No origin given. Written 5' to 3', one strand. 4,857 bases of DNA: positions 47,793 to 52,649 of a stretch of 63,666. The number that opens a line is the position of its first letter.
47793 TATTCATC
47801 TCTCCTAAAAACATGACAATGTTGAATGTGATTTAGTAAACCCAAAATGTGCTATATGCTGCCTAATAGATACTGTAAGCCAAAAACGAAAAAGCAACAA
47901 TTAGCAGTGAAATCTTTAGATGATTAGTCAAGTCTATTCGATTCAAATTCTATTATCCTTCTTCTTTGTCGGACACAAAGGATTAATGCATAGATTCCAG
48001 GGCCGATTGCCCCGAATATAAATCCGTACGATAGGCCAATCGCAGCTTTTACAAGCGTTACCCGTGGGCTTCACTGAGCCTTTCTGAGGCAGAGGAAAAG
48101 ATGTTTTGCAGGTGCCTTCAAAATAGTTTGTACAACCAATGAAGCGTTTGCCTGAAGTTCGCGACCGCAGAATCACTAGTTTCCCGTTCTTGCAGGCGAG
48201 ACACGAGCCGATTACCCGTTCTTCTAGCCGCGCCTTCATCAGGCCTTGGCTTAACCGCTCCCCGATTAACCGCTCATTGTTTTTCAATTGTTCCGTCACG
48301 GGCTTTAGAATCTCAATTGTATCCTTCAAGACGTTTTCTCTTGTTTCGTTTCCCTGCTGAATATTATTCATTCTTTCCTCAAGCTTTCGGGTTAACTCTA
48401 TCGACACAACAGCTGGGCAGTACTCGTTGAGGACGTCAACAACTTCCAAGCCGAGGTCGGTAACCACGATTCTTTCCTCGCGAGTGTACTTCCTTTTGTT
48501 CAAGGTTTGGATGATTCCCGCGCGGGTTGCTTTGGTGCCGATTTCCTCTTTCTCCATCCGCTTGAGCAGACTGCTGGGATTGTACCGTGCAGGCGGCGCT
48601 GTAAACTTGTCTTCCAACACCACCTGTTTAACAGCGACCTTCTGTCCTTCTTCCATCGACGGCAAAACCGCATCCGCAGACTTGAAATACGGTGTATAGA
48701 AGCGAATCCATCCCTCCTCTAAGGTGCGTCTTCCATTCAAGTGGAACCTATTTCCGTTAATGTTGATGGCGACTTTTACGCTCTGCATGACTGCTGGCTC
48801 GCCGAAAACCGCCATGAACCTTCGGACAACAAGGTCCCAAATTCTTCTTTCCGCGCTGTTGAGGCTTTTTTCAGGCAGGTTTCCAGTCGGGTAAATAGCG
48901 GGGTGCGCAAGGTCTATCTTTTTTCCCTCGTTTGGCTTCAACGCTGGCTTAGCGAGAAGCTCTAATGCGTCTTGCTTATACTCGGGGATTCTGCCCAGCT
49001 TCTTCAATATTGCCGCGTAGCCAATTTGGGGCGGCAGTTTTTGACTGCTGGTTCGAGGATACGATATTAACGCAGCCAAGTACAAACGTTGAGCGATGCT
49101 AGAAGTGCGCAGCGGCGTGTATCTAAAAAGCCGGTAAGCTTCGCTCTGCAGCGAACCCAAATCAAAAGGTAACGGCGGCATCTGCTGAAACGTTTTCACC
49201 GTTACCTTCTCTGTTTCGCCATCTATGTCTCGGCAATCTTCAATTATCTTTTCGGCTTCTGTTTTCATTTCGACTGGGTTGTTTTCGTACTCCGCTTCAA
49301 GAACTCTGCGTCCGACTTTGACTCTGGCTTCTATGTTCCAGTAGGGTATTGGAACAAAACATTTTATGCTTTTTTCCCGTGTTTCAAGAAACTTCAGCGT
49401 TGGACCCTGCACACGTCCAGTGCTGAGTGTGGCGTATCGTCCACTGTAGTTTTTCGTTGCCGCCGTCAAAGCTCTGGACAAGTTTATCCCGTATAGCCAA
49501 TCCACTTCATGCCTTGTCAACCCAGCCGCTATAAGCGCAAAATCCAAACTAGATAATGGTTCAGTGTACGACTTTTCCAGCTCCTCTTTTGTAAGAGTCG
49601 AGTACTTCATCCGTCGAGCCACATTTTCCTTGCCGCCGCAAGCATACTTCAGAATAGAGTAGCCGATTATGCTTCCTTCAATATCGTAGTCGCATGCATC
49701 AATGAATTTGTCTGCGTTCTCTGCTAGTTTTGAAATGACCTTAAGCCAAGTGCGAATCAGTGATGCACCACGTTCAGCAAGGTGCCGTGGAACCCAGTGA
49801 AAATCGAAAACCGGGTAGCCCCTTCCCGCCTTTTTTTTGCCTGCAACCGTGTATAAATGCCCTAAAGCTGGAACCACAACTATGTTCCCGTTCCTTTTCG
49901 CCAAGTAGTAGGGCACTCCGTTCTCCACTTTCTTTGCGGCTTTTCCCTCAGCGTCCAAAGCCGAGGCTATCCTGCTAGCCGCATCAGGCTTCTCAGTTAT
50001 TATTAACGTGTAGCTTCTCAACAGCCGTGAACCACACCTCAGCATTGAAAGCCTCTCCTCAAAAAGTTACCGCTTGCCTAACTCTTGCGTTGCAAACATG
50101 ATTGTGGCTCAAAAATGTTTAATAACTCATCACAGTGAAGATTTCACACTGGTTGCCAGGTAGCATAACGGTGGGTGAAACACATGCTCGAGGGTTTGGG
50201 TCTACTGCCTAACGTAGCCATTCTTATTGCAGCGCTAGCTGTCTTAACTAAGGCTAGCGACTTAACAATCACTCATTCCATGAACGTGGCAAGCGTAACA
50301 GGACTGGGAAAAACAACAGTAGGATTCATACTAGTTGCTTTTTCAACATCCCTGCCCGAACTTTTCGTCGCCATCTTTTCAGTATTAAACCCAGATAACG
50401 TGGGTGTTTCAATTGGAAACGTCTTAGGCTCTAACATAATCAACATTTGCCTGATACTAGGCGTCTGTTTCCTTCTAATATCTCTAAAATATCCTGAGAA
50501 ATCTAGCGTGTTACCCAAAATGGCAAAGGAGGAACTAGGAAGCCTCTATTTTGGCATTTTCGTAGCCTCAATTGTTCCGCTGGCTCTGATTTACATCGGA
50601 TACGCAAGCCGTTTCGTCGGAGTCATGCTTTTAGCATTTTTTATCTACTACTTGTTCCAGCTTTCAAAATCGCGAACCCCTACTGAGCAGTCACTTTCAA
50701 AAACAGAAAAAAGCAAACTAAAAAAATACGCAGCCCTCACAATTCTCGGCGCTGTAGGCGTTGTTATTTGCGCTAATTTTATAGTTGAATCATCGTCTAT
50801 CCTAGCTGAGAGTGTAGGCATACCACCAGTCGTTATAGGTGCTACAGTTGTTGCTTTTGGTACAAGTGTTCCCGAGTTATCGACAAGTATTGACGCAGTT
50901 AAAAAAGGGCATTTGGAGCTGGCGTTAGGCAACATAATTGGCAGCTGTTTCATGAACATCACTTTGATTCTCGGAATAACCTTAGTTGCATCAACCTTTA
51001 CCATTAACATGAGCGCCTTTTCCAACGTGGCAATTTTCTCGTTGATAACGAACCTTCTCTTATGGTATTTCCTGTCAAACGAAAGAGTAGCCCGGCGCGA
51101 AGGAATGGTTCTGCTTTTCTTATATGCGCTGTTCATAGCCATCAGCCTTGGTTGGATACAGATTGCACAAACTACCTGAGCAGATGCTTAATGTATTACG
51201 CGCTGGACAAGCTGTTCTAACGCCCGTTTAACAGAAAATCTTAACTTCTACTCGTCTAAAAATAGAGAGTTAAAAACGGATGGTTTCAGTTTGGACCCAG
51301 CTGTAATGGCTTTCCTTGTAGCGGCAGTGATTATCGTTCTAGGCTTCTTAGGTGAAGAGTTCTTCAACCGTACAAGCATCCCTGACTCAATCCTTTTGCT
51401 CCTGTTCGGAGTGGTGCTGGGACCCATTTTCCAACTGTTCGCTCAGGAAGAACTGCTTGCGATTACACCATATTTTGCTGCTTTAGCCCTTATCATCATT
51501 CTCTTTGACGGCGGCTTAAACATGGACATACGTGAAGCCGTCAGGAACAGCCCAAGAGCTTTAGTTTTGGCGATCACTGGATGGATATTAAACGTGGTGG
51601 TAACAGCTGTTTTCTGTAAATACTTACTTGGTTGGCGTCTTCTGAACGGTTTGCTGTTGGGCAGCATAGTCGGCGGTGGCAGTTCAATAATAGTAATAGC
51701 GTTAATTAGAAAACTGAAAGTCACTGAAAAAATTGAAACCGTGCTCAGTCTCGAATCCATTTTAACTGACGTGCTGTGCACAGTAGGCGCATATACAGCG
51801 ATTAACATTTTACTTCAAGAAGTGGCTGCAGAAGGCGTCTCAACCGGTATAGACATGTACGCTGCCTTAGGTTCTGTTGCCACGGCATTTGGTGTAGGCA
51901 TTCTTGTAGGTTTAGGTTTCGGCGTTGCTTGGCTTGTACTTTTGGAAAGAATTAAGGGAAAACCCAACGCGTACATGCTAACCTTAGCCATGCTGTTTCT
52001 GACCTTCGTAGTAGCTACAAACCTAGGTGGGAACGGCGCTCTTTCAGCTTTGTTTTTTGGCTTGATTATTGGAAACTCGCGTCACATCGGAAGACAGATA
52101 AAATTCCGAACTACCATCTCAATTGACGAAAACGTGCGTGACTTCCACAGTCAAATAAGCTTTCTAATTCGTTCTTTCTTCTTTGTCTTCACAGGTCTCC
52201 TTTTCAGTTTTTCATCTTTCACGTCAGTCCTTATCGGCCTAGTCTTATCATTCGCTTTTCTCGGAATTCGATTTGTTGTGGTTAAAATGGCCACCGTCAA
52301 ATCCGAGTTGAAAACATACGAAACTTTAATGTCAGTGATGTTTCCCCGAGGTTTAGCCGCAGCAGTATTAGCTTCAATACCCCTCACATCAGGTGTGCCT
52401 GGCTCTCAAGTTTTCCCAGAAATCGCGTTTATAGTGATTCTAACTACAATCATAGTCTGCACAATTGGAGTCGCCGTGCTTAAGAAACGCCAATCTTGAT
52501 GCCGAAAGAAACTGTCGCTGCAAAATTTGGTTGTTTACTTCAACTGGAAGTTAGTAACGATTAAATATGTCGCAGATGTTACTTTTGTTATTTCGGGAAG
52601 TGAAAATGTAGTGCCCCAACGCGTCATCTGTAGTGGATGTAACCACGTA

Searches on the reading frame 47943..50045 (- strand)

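Call 67: search_protein_families(library=pfam, proteins=[window:47943-50045:-], max_evalue=0.00001)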
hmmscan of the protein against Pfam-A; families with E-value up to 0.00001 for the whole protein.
window:47943-50045:- (700 aa): 2 families
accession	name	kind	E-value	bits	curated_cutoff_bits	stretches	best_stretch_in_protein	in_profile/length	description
PF01131.25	Topoisom_bac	-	2.1e-117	393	35.1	1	167-574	2-411/411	DNA topoisomerase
PF01751.28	Toprim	-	4.9e-11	43.1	23.1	1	13-147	1-92/96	Toprim domain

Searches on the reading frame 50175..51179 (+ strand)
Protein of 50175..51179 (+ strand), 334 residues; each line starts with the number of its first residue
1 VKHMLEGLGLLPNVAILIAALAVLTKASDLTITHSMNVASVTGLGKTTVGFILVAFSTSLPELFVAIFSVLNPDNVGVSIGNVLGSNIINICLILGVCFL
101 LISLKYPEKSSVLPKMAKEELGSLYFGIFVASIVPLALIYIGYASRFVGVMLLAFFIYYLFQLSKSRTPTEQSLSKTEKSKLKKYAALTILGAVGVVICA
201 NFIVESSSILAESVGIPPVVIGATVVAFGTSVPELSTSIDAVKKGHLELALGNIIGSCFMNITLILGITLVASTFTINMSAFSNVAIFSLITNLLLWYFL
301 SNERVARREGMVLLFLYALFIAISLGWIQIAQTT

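Call 67: search_protein_families(library=pfam, proteins=[window:50175-51179:+], max_evalue=0.00001)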
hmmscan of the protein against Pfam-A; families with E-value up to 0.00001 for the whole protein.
window:50175-51179:+ (334 aa): 1 family
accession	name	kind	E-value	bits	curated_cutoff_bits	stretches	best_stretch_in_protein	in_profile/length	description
PF01699.29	Na_Ca_ex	-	9.3e-54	181.9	24.9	2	185-325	2-150/151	Sodium/calcium exchanger protein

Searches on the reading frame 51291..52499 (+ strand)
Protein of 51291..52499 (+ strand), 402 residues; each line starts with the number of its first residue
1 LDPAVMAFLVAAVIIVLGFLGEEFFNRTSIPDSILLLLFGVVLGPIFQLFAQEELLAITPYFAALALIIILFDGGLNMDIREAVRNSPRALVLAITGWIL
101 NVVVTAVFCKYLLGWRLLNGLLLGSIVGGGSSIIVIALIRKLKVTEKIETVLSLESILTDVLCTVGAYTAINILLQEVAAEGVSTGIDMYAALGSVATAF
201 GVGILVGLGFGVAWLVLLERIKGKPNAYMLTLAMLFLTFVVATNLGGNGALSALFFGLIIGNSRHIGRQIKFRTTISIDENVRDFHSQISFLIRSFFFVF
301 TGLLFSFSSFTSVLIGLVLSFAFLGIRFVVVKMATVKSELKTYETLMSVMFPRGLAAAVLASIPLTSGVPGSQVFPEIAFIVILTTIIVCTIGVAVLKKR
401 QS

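Call 67: search_protein_families(library=pfam, proteins=[window:51291-52499:+], max_evalue=0.00001)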
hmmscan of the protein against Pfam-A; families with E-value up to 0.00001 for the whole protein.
window:51291-52499:+ (402 aa): 1 family
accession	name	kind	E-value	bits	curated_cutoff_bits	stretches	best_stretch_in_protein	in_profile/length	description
PF00999.27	Na_H_Exchanger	-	6.8e-44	150.7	26.2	1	15-397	4-373/375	Sodium/hydrogen exchanger, transmembrane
